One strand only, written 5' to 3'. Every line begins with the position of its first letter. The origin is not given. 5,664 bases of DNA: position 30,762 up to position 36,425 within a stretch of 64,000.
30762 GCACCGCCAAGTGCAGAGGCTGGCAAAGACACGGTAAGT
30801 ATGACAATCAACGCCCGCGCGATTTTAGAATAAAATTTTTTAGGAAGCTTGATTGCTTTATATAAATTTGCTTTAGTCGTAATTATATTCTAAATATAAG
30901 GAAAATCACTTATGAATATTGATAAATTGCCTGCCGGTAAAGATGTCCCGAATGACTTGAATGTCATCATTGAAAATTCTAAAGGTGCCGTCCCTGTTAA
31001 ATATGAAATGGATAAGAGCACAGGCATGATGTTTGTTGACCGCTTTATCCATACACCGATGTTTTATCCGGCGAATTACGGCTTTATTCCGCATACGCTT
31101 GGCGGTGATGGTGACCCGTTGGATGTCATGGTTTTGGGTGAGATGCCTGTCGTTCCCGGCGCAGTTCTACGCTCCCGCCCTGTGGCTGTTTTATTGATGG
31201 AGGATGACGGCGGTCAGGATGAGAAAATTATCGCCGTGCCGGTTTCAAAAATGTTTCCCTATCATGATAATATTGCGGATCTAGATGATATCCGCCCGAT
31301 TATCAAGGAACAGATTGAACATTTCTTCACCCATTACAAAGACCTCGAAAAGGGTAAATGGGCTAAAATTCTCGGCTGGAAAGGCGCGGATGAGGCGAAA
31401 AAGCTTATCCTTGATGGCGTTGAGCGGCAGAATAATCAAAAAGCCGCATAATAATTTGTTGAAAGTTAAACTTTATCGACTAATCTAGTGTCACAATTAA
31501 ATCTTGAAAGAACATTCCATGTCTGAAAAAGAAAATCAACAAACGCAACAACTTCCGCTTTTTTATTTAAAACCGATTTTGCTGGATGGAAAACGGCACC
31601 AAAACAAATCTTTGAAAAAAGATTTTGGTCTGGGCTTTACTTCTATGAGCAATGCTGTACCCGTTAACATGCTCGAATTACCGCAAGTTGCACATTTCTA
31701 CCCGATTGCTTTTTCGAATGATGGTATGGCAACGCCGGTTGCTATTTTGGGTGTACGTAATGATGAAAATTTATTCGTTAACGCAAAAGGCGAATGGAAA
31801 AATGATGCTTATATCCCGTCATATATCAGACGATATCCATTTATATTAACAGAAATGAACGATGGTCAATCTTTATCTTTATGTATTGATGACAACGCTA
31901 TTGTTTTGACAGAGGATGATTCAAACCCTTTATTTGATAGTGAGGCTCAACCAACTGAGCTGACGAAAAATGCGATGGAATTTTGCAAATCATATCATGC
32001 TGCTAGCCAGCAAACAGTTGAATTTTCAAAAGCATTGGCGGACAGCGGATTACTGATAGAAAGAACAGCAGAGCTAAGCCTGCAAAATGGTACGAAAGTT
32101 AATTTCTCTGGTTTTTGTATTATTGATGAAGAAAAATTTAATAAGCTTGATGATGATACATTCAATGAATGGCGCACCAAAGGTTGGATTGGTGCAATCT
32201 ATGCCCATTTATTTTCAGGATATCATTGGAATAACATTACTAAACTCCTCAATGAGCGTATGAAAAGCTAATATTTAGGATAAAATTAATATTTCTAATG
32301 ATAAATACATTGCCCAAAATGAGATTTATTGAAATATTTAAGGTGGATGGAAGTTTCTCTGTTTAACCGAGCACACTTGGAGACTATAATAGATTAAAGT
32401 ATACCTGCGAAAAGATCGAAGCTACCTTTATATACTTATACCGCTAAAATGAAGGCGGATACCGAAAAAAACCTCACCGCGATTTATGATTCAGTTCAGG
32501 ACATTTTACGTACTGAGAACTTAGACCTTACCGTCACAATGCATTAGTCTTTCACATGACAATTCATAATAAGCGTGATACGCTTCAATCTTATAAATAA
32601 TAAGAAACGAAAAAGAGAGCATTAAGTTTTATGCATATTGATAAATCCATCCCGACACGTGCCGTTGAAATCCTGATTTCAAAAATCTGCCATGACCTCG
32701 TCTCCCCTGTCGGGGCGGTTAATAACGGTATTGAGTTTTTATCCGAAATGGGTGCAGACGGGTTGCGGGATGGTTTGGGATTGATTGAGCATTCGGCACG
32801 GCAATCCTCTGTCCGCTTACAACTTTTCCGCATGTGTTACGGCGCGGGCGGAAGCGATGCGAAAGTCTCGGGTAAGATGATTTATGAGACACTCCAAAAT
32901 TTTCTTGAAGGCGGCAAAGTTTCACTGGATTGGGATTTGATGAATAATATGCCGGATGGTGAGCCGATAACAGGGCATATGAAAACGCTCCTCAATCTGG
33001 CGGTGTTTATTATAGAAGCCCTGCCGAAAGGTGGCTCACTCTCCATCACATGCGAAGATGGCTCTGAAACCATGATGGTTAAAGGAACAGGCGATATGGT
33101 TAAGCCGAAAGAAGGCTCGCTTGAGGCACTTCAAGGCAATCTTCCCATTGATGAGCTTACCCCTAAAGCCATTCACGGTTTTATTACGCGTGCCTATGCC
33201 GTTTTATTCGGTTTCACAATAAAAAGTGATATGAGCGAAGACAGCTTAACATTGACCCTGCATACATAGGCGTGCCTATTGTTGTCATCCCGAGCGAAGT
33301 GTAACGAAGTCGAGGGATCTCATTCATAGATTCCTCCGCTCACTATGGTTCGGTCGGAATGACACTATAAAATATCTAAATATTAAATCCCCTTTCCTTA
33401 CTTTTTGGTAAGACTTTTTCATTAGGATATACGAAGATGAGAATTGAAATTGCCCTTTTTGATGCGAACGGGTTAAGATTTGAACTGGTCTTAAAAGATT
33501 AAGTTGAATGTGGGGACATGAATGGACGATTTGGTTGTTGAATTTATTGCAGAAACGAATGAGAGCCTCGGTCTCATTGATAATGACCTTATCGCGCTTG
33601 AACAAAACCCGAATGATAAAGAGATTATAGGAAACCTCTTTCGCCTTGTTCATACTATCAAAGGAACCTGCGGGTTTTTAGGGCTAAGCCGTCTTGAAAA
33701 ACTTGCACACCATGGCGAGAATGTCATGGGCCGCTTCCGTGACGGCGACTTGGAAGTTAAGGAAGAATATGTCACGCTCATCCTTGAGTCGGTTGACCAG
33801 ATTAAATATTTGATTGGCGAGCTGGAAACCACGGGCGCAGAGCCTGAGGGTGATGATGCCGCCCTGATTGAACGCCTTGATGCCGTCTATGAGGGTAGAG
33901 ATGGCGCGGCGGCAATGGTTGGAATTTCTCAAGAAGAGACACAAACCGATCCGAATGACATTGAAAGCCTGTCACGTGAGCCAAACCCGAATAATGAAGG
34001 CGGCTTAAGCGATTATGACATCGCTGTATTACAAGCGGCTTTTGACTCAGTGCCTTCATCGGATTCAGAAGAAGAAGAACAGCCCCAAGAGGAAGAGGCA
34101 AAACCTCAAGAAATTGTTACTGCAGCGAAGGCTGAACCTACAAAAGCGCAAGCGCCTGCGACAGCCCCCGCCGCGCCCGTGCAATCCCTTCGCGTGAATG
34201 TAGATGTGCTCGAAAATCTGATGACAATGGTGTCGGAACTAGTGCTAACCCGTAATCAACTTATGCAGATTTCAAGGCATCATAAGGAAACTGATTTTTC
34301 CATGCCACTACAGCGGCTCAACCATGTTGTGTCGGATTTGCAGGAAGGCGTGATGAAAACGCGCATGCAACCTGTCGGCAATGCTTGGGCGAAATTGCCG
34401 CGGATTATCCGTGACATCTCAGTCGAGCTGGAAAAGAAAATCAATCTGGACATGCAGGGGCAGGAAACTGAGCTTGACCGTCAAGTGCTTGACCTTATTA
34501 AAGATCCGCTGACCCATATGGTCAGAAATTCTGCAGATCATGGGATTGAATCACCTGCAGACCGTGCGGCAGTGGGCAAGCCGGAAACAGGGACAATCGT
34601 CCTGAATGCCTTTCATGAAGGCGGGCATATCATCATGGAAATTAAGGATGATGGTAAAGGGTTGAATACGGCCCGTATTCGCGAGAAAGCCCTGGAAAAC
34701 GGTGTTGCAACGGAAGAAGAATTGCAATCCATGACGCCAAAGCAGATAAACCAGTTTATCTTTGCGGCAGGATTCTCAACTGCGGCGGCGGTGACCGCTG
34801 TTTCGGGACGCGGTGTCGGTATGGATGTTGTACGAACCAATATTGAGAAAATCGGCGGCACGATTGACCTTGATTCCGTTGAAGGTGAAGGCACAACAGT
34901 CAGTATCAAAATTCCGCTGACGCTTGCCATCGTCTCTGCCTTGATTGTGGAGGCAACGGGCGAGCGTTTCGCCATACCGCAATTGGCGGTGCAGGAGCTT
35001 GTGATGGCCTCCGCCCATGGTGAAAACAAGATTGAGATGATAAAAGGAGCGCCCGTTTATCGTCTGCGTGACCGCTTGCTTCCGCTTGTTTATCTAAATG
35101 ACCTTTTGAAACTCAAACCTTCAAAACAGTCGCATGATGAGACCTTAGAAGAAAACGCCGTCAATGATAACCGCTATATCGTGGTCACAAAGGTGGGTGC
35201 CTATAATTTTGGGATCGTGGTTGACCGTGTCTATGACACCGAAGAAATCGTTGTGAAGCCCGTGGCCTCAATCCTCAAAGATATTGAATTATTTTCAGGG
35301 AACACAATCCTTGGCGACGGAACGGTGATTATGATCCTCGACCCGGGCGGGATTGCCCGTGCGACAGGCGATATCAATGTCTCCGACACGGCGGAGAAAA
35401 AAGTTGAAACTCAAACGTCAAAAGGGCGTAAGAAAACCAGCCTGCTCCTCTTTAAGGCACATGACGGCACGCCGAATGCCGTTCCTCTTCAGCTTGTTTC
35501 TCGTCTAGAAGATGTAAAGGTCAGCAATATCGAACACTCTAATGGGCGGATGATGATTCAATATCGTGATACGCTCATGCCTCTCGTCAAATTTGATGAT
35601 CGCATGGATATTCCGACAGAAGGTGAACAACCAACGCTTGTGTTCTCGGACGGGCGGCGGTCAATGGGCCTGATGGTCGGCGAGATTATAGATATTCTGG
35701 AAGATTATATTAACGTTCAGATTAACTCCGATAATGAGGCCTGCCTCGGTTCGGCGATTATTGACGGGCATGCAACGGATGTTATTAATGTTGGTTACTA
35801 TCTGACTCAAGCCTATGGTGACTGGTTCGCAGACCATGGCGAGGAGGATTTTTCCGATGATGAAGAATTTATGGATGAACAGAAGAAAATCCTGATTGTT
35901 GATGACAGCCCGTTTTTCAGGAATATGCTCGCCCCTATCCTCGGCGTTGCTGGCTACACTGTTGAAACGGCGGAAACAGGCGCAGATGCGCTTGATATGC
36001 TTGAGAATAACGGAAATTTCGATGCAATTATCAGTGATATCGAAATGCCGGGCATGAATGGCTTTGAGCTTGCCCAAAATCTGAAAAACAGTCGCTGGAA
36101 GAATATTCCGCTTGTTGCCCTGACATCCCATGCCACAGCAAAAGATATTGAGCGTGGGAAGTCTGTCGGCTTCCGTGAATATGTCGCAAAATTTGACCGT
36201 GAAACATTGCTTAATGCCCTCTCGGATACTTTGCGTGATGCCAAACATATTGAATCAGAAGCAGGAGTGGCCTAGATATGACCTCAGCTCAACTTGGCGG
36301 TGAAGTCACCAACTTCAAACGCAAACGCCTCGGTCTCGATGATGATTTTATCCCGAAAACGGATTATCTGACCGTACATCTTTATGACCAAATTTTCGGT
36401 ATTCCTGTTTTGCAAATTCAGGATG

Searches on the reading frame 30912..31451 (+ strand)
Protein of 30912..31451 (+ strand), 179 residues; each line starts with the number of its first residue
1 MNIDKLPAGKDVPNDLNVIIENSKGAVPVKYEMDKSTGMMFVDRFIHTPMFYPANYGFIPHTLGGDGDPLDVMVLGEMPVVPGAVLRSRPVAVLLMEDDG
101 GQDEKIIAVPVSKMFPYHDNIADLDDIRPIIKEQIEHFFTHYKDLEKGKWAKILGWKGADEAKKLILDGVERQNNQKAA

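Call 93: search_protein_families(library=pfam, proteins=[window:30912-31451:+], max_evalue=0.0001)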
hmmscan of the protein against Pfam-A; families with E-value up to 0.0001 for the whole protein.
window:30912-31451:+ (179 aa): 1 family
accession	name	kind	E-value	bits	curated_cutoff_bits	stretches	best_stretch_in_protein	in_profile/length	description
PF00719.24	Pyrophosphatase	-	1.2e-54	184.7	23.5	1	18-172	1-151/153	Inorganic pyrophosphatase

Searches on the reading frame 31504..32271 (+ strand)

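Call 93: search_protein_families(library=pfam, proteins=[window:31504-32271:+], max_evalue=0.0001)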
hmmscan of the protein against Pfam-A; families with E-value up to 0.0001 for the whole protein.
window:31504-32271:+ (255 aa): 1 family
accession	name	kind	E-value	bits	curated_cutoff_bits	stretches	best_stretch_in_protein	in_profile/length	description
PF07277.16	SapC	-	3.6e-66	223.3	28.9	1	27-244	1-219/220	SapC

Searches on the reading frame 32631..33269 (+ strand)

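Call 93: search_protein_families(library=pfam, proteins=[window:32631-33269:+], max_evalue=0.0001)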
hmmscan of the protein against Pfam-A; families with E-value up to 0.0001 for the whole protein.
window:32631-33269:+ (212 aa): 1 family
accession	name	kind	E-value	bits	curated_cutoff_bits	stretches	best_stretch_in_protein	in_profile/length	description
PF10090.15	HPTransfase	-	2.8e-17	63.1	22.9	1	86-204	6-122/123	Histidine phosphotransferase C-terminal domain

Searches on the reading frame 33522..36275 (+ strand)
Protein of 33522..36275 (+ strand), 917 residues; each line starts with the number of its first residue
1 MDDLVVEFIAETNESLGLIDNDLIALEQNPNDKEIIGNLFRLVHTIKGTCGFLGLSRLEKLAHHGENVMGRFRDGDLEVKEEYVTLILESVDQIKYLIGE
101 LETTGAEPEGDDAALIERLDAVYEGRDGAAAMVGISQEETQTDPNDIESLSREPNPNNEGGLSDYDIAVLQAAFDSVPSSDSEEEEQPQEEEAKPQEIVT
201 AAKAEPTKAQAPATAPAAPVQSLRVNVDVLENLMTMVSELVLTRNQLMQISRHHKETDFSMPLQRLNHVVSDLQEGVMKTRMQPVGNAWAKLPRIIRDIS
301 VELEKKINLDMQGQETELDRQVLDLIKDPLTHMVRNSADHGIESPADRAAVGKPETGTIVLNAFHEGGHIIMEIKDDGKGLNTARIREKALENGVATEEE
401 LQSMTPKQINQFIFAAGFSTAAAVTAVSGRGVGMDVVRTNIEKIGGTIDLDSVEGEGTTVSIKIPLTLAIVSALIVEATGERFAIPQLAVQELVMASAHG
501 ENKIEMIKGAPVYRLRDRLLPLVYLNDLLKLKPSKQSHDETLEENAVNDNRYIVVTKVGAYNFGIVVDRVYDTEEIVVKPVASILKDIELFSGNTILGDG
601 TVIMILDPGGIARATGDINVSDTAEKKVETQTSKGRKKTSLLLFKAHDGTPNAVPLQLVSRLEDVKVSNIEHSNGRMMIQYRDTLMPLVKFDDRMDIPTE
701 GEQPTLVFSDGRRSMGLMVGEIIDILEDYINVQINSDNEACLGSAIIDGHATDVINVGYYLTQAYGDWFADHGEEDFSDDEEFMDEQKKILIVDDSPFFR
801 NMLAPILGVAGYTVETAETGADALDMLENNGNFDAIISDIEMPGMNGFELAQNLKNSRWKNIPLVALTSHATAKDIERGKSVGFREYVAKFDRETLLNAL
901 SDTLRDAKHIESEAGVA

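Call 73: search_protein_families(library=pfam, proteins=[window:33522-36275:+], max_evalue=0.001)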
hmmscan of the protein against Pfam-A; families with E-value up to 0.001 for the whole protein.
window:33522-36275:+ (917 aa): 5 families
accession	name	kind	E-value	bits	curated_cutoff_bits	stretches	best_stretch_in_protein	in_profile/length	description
PF01584.24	CheW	-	1.6e-30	106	23.5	2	473-613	2-135/138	CheW-like domain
PF00072.30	Response_reg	-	1.6e-23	83.5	30.2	1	790-900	1-110/111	Response regulator receiver domain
PF02518.31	HATPase_c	-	4.2e-16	59.8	26.4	1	328-467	4-110/111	Histidine kinase-, DNA gyrase B-, and HSP90-like ATPase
PF01627.28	Hpt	-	2.9e-13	50.3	24.6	1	3-95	1-82/84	Hpt domain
PF02895.20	H-kinase_dim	-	9.2e-13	48.9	23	1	221-280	2-68/68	Signal transducing histidine kinase, homodimeric domain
